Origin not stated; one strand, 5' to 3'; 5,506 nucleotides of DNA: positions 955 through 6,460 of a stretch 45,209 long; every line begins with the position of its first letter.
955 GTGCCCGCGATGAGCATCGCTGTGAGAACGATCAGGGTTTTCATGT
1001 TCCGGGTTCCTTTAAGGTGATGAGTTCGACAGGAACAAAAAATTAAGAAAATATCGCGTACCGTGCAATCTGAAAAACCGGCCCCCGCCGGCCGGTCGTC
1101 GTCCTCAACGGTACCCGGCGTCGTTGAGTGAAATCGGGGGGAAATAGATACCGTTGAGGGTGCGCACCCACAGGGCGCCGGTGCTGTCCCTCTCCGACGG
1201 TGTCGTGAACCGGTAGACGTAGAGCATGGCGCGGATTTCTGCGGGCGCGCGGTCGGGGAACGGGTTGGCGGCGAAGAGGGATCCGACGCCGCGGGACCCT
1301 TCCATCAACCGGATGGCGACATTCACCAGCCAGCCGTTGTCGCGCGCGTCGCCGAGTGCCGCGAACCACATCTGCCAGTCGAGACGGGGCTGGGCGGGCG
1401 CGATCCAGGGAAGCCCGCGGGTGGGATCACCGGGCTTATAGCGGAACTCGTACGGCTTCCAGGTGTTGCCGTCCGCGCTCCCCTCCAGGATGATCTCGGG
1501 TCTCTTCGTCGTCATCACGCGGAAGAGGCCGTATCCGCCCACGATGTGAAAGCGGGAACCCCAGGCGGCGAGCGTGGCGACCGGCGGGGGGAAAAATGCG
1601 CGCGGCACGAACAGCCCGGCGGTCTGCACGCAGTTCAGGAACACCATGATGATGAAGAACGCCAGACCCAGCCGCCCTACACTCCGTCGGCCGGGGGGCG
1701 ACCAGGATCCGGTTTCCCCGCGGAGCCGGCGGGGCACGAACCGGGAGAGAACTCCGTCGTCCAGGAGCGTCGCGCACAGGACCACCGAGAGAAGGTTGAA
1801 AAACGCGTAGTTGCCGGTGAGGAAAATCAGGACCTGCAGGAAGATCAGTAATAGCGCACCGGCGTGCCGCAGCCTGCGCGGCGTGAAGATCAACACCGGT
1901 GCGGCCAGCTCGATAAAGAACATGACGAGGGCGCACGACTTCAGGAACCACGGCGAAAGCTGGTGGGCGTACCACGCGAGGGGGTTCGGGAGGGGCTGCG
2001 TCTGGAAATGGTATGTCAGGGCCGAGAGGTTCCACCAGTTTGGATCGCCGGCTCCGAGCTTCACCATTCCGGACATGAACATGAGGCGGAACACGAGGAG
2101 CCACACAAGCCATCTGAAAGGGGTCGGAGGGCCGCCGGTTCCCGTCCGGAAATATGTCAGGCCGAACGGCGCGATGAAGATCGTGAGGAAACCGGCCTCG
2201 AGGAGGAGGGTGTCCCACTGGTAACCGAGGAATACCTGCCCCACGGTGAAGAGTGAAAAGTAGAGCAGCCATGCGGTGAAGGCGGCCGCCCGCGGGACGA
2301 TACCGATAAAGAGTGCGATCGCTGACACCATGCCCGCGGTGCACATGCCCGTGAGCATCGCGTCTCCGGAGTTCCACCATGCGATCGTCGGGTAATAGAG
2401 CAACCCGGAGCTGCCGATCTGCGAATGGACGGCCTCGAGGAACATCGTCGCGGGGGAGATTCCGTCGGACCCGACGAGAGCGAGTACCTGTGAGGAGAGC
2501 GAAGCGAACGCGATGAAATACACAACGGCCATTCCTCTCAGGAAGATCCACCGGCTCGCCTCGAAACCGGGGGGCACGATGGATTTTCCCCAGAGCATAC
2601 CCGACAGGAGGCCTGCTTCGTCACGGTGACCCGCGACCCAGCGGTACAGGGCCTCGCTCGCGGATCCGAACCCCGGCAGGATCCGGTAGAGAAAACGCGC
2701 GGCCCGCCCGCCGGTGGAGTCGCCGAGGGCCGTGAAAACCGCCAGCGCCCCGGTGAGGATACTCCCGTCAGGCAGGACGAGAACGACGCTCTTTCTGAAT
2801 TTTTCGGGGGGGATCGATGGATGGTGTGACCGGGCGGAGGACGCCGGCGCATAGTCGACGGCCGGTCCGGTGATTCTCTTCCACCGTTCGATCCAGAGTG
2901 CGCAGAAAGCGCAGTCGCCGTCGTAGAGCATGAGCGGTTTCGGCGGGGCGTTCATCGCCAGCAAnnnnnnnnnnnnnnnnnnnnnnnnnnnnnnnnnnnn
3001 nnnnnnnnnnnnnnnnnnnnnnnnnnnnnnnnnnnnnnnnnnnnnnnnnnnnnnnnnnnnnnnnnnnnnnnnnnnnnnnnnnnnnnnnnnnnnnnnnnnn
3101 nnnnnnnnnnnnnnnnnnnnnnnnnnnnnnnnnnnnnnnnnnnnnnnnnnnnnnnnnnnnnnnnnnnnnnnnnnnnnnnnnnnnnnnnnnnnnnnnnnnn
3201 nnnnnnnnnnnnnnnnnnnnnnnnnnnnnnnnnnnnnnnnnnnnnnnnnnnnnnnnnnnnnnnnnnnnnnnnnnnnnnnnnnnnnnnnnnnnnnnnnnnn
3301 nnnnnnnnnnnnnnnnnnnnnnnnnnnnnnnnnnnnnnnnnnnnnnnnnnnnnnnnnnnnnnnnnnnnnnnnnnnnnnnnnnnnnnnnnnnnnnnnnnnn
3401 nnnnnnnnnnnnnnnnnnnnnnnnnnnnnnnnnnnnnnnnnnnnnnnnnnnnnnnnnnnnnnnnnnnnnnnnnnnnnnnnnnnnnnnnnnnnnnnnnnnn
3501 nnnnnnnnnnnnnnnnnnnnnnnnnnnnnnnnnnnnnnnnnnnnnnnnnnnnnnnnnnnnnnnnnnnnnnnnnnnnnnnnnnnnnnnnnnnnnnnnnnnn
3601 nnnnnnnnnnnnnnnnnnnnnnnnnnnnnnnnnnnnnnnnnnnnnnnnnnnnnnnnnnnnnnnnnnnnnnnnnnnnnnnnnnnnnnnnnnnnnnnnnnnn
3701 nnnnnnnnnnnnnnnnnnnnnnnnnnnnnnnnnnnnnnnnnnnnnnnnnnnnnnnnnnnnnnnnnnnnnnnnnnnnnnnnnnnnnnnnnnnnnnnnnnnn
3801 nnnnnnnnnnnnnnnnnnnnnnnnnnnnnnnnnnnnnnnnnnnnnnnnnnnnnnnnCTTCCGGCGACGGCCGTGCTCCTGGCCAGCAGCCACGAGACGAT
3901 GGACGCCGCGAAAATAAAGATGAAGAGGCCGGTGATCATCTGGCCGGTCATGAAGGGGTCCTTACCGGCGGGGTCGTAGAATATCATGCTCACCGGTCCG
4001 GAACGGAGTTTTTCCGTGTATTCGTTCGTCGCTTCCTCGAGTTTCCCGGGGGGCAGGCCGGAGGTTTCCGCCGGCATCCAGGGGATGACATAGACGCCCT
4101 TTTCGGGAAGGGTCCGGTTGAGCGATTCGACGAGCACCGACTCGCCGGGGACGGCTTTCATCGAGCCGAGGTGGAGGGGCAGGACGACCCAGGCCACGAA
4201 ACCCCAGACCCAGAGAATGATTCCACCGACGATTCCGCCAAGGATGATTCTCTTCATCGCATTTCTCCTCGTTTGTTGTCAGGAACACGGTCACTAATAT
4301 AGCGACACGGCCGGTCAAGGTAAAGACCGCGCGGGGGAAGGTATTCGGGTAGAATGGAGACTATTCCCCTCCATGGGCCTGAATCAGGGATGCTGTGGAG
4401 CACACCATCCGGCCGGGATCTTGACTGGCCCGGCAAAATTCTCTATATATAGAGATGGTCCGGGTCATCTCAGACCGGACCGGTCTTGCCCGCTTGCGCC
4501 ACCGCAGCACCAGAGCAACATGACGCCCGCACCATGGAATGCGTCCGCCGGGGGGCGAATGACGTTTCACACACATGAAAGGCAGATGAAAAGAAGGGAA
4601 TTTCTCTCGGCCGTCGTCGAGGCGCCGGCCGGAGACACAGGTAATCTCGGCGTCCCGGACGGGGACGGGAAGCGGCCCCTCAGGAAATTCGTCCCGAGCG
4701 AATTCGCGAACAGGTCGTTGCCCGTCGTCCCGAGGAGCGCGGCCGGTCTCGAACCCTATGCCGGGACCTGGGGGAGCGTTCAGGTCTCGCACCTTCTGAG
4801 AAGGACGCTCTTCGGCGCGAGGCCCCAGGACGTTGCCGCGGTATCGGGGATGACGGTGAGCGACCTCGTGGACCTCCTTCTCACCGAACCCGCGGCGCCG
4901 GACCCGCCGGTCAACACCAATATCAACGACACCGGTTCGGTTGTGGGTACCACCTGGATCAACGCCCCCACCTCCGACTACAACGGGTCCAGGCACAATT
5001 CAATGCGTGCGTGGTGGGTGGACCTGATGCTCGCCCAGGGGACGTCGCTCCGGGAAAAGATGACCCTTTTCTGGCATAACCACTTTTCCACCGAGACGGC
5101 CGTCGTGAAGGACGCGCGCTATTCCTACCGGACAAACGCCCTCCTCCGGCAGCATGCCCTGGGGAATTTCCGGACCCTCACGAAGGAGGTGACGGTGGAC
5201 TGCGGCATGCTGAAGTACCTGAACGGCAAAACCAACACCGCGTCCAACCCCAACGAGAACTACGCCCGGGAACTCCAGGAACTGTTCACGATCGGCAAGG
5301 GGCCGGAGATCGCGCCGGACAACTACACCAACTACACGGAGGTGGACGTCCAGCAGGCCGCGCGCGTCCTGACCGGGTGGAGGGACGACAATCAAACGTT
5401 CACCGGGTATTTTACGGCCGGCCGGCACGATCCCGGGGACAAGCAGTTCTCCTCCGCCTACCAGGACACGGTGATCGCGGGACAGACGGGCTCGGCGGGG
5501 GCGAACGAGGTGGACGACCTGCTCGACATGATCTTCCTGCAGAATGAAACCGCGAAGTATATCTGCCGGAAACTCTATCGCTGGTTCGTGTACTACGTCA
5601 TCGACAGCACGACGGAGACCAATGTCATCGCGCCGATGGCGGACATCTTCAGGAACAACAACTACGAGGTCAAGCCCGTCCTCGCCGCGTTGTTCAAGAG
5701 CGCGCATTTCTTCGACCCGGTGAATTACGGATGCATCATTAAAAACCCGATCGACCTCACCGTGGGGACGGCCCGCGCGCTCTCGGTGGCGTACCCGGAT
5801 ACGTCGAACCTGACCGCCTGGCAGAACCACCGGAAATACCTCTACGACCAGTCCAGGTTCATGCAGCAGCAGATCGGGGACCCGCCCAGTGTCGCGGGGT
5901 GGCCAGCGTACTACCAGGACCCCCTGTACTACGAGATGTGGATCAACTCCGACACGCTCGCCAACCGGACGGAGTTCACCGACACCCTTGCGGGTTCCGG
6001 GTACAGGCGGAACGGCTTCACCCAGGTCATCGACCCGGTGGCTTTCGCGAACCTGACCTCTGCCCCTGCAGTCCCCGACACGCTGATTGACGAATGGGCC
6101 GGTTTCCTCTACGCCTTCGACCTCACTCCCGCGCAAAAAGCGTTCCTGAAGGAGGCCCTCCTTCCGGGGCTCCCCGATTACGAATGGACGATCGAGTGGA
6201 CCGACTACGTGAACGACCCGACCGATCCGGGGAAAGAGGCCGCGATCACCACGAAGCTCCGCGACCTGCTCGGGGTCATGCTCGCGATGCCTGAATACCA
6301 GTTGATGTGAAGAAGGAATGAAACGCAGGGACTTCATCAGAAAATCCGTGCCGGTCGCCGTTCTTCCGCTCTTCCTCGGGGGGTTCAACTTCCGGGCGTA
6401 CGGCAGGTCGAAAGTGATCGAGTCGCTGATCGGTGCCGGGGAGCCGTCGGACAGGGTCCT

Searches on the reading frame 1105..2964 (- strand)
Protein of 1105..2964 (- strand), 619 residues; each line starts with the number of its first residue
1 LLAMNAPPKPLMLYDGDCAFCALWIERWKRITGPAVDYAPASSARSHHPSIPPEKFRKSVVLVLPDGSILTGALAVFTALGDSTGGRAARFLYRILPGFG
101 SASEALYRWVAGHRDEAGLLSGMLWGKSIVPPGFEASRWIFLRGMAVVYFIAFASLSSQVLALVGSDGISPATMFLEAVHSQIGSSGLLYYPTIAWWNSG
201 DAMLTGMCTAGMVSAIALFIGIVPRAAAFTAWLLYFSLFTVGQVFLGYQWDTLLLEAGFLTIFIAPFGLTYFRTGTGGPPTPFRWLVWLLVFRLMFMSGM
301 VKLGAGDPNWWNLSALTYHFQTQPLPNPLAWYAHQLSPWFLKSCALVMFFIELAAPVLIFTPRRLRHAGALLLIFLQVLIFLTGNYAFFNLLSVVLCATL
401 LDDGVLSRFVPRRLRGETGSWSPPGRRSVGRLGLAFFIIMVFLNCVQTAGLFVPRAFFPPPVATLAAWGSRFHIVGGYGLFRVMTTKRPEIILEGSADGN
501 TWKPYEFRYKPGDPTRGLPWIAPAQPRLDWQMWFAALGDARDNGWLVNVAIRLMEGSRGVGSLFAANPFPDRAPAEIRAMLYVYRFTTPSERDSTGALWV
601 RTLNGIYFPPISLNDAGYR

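Call 40: search_protein_families(library=pfam, proteins=[window:1105-2964:-], max_evalue=0.0001)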
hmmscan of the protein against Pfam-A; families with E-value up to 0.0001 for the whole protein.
window:1105-2964:- (619 aa): 3 families
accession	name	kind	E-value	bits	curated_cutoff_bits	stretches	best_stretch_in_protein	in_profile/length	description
PF06762.20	LMF1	-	2.9e-56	190.5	27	1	247-406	2-161/163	Lipase maturation factor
PF25179.1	LMF1_C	-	4e-45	153.7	34.2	1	474-609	1-139/139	Lipase maturation factor C-terminal domain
PF04134.17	DCC1-like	-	1.5e-09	39.5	27.8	1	13-115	2-108/113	DCC1-like thiol-disulfide oxidoreductase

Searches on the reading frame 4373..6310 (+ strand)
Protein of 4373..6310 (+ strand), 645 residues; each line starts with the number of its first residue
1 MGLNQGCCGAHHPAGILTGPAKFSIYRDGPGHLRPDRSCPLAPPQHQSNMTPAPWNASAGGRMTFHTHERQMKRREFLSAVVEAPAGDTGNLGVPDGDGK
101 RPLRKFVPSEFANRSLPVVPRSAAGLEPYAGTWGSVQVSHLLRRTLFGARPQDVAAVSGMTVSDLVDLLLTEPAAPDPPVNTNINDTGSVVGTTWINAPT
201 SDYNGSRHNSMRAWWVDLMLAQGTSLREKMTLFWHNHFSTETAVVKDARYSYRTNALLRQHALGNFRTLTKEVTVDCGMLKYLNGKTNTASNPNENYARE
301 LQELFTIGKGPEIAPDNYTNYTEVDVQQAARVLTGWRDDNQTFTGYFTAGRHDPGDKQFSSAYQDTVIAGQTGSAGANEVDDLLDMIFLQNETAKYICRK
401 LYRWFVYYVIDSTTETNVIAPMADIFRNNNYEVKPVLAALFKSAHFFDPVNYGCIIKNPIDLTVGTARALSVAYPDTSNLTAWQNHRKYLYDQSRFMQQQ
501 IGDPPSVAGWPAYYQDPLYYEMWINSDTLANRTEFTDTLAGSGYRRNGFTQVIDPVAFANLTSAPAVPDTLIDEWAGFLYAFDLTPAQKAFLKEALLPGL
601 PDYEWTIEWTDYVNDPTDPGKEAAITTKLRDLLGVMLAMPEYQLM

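Call 40: search_protein_families(library=pfam, proteins=[window:4373-6310:+], max_evalue=0.0001)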
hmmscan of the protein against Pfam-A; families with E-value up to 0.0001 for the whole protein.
window:4373-6310:+ (645 aa): 1 family
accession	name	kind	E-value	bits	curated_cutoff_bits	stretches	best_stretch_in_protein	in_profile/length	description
PF08811.16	DUF1800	-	2.1e-101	340.6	26.1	1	140-644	1-419/419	Protein of unknown function (DUF1800)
